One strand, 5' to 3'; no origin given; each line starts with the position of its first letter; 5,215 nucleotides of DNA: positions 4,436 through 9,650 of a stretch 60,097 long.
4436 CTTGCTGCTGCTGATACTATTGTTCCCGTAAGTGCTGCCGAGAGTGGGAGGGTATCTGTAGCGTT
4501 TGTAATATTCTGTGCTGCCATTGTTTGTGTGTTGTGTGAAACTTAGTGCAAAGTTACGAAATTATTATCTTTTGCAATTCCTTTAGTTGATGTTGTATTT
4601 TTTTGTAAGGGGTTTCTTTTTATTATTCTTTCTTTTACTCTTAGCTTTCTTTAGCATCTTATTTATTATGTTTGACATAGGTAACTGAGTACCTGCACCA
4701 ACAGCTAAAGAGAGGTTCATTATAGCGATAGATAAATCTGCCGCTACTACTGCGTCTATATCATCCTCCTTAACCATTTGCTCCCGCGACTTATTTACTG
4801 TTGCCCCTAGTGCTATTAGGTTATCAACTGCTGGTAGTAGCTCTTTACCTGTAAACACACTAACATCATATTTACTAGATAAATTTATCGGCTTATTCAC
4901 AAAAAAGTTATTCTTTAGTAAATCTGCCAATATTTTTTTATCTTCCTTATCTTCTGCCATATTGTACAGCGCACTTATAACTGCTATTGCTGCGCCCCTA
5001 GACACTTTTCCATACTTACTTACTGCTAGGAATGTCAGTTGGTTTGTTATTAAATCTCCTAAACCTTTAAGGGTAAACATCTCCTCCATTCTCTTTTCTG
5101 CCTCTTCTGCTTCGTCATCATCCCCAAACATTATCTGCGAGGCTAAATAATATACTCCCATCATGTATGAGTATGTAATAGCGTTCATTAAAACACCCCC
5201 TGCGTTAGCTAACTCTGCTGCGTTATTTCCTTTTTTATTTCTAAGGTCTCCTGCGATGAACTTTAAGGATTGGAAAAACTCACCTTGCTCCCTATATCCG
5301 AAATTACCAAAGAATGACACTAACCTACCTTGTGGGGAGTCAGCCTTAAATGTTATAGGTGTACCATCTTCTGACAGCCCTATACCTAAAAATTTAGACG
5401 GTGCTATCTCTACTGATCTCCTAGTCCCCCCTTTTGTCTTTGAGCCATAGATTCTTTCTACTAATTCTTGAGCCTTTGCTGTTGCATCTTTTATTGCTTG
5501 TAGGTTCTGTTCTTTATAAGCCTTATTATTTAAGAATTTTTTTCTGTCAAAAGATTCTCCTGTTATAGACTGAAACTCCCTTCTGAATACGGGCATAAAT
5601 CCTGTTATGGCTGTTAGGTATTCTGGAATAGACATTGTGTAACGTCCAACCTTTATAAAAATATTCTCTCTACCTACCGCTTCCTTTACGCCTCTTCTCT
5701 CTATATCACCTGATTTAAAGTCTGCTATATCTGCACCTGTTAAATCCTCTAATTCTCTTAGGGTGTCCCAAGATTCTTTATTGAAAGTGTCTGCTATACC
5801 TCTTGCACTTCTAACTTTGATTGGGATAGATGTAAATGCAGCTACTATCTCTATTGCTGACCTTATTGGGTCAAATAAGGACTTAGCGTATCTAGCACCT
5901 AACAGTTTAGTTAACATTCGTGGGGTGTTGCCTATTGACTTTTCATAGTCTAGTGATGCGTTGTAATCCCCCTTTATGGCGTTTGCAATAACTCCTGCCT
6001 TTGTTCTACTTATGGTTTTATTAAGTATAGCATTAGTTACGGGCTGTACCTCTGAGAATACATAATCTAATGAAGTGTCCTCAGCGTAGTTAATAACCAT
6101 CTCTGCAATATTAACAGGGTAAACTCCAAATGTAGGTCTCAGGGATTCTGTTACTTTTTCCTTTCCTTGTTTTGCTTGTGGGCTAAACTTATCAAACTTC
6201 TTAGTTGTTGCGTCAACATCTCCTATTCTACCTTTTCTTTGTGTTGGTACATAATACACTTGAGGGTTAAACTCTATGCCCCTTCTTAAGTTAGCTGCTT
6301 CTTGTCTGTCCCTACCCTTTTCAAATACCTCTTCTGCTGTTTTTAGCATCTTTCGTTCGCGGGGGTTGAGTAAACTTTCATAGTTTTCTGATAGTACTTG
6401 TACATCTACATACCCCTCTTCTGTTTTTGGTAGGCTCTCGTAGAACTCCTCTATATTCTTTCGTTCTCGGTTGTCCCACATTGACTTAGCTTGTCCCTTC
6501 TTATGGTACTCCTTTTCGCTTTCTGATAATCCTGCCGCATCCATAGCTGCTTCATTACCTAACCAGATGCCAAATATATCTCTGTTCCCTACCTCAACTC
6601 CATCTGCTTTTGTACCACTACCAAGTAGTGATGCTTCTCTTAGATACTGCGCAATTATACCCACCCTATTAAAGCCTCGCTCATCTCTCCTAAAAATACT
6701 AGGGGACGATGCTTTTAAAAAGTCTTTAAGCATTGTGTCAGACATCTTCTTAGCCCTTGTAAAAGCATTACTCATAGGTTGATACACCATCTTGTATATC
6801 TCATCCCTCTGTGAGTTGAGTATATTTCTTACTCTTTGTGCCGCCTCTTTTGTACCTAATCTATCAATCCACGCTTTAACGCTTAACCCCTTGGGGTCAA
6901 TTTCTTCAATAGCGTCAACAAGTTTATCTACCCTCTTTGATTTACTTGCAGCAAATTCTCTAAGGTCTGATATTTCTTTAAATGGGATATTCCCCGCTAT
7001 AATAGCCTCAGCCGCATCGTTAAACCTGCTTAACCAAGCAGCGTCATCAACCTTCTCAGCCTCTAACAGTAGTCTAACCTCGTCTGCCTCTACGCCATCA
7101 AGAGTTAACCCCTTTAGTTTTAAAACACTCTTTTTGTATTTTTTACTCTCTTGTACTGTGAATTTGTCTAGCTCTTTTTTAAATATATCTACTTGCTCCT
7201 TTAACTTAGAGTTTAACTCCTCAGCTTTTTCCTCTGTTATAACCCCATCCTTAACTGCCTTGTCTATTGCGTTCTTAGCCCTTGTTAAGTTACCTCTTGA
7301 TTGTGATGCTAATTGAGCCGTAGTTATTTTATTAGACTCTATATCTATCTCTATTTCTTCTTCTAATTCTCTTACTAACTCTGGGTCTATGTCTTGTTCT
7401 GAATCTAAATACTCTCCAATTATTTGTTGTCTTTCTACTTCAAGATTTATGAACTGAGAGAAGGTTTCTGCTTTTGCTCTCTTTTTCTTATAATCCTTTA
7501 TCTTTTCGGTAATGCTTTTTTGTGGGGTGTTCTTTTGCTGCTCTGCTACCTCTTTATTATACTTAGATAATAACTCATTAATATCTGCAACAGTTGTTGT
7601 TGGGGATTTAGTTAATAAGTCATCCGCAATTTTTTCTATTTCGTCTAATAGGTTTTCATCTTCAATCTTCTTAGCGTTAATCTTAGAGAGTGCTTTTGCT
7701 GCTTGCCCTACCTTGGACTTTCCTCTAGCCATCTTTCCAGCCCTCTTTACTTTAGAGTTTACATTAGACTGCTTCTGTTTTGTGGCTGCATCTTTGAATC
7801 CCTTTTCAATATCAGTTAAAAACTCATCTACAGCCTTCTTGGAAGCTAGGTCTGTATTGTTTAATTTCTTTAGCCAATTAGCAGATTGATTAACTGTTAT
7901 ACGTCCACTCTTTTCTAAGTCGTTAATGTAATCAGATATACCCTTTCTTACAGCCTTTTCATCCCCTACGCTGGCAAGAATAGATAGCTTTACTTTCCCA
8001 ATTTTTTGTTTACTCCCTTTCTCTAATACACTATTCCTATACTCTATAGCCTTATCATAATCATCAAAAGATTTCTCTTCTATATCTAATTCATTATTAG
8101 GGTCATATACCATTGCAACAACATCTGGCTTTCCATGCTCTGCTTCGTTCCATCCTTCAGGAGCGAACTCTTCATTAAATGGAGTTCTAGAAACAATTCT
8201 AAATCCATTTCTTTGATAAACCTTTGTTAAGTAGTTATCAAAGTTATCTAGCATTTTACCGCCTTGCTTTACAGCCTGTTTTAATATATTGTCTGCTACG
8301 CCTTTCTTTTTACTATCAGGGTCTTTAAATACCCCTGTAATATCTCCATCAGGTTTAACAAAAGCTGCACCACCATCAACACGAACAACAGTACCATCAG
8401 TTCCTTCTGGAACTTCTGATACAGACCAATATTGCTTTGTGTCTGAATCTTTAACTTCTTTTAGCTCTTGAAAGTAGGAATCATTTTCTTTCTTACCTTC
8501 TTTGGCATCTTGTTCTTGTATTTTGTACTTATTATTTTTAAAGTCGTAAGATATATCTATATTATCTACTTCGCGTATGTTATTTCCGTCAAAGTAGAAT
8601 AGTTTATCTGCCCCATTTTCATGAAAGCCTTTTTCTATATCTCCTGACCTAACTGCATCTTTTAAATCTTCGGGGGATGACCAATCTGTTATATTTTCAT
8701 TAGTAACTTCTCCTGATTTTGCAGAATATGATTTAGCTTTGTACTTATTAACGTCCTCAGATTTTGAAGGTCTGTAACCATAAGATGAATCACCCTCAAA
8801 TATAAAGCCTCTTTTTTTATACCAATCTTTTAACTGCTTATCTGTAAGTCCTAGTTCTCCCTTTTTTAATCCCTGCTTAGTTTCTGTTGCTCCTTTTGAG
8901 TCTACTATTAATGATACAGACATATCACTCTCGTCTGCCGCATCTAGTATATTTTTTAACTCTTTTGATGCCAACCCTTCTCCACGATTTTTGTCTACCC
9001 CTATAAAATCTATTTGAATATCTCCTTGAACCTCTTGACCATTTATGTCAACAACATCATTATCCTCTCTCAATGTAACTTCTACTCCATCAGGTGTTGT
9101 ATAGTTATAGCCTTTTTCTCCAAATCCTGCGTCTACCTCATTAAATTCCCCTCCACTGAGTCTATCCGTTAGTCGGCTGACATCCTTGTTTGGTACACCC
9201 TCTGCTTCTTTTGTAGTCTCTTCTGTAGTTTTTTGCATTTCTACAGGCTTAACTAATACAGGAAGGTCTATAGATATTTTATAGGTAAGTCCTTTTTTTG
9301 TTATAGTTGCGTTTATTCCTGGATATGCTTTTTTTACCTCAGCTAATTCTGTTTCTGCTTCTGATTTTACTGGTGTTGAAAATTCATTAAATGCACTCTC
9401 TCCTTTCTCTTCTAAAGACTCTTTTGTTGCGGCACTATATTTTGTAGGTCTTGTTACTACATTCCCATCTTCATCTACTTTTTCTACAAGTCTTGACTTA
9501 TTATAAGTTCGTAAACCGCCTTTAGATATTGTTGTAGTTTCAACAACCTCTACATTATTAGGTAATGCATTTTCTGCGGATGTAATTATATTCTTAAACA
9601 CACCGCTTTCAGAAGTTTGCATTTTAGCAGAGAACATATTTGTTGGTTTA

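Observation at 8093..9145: Two GNAT-like acetyltransferase signatures embedded in the giant virion protein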

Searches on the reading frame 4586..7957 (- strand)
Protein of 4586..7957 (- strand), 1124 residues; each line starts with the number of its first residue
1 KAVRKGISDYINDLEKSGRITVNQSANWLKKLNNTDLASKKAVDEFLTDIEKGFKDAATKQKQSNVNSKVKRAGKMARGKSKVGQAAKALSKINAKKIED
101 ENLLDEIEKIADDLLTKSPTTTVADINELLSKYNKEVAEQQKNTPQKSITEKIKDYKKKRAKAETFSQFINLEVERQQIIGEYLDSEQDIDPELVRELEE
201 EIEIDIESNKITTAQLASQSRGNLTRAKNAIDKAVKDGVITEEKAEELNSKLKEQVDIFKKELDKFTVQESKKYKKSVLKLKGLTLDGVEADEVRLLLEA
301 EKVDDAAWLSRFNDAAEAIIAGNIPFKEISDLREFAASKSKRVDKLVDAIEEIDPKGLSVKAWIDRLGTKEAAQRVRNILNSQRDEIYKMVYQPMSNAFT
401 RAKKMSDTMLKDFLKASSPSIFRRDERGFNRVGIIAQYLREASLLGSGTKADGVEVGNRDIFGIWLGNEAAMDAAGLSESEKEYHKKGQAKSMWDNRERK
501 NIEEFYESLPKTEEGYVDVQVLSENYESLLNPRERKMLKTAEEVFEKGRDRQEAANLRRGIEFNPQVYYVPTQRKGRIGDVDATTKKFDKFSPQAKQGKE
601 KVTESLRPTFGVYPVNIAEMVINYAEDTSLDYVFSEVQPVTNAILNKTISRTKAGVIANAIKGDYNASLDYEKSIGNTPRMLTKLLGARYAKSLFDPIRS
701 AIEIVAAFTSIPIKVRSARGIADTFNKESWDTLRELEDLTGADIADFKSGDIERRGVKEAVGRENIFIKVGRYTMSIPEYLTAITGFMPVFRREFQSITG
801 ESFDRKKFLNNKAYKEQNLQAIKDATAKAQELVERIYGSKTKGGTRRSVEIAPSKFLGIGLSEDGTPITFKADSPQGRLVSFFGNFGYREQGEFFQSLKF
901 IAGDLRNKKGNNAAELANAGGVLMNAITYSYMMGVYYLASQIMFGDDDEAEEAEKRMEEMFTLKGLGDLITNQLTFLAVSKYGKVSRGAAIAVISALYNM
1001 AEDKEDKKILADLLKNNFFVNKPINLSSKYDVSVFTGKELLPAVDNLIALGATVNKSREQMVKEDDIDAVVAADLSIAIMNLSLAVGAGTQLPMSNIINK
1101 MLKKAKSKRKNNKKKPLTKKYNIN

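Call 57: search_dna_similar(query=window:4586-7957:-, collection=phages, mode=protein, max_rows=15, max_evalue=0.00001)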
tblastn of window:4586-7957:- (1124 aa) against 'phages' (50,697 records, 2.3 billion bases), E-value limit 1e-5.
No match.

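Call 66: find_related_loci(query=window:4586-7957:-, collection=viral_contigs, flank=10000)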
Query window:4586-7957:- (1124 aa) in viral_contigs; peptide patterns used: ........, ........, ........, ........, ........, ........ (x = any residue, [..] = any of these).
21 stretches matched a pattern, but none encodes a relative of the query by tblastn (E <= 1e-3).

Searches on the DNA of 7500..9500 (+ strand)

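Call 6: search_dna_similar(query=window:7500-9500:+, collection=phages, mode=near, max_rows=15)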
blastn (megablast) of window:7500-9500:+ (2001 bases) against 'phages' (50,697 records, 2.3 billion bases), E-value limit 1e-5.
No match.
